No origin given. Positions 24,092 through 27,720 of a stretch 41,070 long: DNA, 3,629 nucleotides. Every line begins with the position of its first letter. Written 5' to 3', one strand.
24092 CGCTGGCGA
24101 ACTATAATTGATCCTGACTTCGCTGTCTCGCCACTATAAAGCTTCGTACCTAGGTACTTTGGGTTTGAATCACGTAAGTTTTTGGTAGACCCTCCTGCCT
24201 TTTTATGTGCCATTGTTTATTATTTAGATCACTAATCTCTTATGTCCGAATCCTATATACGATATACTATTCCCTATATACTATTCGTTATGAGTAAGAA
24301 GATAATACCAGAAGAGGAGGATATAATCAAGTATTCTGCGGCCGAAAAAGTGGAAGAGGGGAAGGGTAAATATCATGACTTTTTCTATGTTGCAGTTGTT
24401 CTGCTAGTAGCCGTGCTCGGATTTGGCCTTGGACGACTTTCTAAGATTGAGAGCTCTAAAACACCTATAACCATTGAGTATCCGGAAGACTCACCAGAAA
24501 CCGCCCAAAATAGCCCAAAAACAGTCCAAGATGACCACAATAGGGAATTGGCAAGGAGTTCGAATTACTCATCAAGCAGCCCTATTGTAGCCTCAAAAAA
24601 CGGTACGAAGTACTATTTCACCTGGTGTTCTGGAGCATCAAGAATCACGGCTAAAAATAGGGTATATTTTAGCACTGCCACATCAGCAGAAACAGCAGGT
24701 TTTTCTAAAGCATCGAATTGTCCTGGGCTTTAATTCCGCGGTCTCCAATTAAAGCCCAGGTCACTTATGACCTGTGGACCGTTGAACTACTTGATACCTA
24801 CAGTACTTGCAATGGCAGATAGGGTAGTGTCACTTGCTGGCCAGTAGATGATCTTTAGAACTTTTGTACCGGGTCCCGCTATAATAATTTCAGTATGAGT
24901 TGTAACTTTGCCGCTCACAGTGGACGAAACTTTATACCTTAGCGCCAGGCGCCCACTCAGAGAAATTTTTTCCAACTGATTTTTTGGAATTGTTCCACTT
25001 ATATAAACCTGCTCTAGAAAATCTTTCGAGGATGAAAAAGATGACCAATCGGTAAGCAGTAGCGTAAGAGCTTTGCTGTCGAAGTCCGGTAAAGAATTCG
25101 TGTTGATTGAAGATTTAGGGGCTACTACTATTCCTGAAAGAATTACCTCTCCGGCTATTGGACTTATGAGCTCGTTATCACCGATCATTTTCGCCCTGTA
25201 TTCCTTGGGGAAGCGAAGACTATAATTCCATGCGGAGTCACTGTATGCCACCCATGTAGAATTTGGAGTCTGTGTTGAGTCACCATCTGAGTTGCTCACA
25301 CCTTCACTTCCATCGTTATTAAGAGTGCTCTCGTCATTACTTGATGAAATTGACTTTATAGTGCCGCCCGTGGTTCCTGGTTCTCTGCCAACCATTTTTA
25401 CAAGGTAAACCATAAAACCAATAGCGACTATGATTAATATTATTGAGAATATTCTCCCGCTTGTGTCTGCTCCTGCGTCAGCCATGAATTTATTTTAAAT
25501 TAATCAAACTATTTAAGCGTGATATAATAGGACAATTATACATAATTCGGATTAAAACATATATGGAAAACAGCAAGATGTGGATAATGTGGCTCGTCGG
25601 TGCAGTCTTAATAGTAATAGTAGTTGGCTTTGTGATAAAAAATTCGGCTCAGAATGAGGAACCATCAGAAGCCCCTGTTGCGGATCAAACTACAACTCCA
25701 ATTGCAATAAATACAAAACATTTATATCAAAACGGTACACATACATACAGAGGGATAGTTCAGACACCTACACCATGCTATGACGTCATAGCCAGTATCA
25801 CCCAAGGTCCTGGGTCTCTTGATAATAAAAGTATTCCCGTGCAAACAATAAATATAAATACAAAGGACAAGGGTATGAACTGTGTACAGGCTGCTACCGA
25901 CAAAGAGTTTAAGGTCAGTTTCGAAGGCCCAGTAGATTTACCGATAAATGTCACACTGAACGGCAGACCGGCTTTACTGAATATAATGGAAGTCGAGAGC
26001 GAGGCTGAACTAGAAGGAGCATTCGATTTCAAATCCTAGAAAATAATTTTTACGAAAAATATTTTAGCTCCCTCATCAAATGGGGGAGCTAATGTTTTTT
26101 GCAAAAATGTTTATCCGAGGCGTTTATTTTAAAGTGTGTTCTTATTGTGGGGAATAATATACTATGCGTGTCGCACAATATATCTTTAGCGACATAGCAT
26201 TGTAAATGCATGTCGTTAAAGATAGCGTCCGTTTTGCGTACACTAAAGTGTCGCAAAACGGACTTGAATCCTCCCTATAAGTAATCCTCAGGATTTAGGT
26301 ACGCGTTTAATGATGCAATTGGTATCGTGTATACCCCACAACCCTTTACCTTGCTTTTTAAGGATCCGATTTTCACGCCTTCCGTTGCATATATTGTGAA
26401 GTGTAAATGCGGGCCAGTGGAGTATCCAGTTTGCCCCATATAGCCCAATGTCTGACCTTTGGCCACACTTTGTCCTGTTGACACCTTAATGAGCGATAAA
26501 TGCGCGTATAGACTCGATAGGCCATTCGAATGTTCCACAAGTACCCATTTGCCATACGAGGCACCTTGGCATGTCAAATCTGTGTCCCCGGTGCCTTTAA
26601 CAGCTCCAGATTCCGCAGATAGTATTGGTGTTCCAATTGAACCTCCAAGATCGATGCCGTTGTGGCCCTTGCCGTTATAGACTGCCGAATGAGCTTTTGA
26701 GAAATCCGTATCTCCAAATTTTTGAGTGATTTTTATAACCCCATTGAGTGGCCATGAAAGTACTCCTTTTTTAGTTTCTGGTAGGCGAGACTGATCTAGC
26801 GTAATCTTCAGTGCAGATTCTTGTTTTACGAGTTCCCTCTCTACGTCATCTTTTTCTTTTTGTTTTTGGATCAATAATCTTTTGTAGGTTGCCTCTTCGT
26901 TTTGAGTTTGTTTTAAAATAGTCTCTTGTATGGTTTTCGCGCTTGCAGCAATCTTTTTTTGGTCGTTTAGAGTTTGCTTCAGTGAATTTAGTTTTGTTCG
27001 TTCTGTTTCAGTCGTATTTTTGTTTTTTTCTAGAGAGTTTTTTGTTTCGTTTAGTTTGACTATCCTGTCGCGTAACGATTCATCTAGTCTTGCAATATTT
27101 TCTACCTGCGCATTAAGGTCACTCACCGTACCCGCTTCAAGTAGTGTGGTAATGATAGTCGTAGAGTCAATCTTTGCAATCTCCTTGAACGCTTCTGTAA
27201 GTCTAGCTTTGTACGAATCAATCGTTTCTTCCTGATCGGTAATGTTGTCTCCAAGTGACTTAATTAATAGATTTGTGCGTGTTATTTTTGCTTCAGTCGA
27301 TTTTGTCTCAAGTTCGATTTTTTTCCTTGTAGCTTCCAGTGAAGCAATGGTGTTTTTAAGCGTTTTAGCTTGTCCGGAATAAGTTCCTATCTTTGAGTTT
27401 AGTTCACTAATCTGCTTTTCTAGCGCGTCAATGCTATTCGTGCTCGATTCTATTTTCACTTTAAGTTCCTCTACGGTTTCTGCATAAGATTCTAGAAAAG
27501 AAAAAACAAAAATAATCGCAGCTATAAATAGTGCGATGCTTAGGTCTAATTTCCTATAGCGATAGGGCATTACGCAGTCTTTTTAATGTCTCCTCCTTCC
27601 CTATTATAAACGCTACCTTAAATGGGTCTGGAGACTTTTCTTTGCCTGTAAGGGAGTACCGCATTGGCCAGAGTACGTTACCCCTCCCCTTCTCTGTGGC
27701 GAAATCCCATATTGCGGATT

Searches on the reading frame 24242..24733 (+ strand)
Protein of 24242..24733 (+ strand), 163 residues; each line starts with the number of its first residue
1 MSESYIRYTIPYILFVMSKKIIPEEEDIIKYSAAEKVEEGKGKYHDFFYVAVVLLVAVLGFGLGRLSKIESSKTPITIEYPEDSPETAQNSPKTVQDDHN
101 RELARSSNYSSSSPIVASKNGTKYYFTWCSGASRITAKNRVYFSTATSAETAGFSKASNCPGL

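Call 30: search_protein_families(library=pfam, proteins=[window:24242-24733:+], max_evalue=0.1)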
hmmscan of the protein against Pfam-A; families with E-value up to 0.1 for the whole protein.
window:24242-24733:+ (163 aa): 2 families
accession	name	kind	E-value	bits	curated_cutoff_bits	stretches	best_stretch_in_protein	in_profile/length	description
PF18705.7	DUF5643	-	0.0073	16.7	34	1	66-126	19-81/115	Family of unknown function (DUF5643)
PF05324.18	Sperm_Ag_HE2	-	0.097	13.5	20.1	0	50-103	5-58/70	Sperm antigen HE2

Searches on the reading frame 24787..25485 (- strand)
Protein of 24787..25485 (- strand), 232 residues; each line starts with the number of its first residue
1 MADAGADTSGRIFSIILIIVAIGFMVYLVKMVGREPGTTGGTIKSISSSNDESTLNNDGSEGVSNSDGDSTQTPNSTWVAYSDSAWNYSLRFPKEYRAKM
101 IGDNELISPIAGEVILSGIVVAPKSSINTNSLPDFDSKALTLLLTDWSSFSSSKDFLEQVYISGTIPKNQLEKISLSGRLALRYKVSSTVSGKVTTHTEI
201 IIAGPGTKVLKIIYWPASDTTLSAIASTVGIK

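Call 30: search_protein_families(library=pfam, proteins=[window:24787-25485:-], max_evalue=0.1)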
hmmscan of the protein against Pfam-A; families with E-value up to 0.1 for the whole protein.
window:24787-25485:- (232 aa): 1 family
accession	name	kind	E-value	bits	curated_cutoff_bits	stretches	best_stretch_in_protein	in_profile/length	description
PF07885.22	Ion_trans_2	-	0.031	14.6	22.5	1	9-34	50-75/79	Ion channel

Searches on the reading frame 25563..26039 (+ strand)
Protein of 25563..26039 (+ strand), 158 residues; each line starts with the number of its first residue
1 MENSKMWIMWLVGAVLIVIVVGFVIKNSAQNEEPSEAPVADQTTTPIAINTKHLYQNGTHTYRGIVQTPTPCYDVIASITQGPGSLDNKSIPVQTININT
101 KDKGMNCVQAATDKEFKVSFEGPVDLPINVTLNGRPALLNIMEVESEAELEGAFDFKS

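Call 30: search_protein_families(library=pfam, proteins=[window:25563-26039:+], max_evalue=0.1)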
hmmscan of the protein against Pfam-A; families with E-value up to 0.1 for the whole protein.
window:25563-26039:+ (158 aa): 1 family
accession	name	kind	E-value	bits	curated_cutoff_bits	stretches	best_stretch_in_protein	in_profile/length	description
PF11669.13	WBP-1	-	0.016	16.3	28.1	1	5-83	20-97/102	WW domain-binding protein 1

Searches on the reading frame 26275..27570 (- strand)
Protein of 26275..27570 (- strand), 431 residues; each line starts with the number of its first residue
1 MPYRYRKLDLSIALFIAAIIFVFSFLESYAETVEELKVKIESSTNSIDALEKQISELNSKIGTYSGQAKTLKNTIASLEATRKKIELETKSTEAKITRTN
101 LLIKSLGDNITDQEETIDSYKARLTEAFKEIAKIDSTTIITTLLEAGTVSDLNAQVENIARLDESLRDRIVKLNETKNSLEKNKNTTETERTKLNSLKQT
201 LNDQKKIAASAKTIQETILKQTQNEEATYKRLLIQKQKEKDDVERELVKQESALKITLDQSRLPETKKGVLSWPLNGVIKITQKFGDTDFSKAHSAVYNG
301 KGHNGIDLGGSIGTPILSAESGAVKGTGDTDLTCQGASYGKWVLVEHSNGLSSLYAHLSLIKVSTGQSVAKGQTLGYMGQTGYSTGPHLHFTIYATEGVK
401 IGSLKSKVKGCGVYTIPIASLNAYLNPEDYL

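Call 30: search_protein_families(library=pfam, proteins=[window:26275-27570:-], max_evalue=0.1)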
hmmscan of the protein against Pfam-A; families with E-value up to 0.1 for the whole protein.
window:26275-27570:- (431 aa): 9 families
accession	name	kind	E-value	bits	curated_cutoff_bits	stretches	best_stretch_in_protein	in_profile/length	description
PF01551.29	Peptidase_M23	-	1e-27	96.6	28.7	1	302-396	2-90/96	Peptidase family M23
PF09762.14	CCDC93_CC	-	0.00025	20.7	30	1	29-137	127-244/429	CCDC93 coiled-coil domain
PF11559.13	ADIP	-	0.0022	18.5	34.3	1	25-84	53-112/151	Afadin- and alpha -actinin-Binding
PF06818.20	Fez1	-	0.0034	18.3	34.4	0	150-248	45-146/199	Fez1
PF04871.18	Uso1_p115_C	-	0.018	15.8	28.4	1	31-131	8-104/121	Uso1 / p115 like vesicle tethering protein, C terminal region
PF24627.1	PUMA_CC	-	0.024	15.1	30.1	1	31-88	15-72/74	PUMA coiled-coil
PF17675.6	APG6_N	-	0.054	14.4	45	0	99-199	7-98/132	Apg6 coiled-coil region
PF04977.20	DivIC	-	0.063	13.5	28.9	1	15-64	1-50/80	Septum formation initiator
PF04102.17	SlyX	-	0.099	13.7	30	0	31-81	3-53/67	SlyX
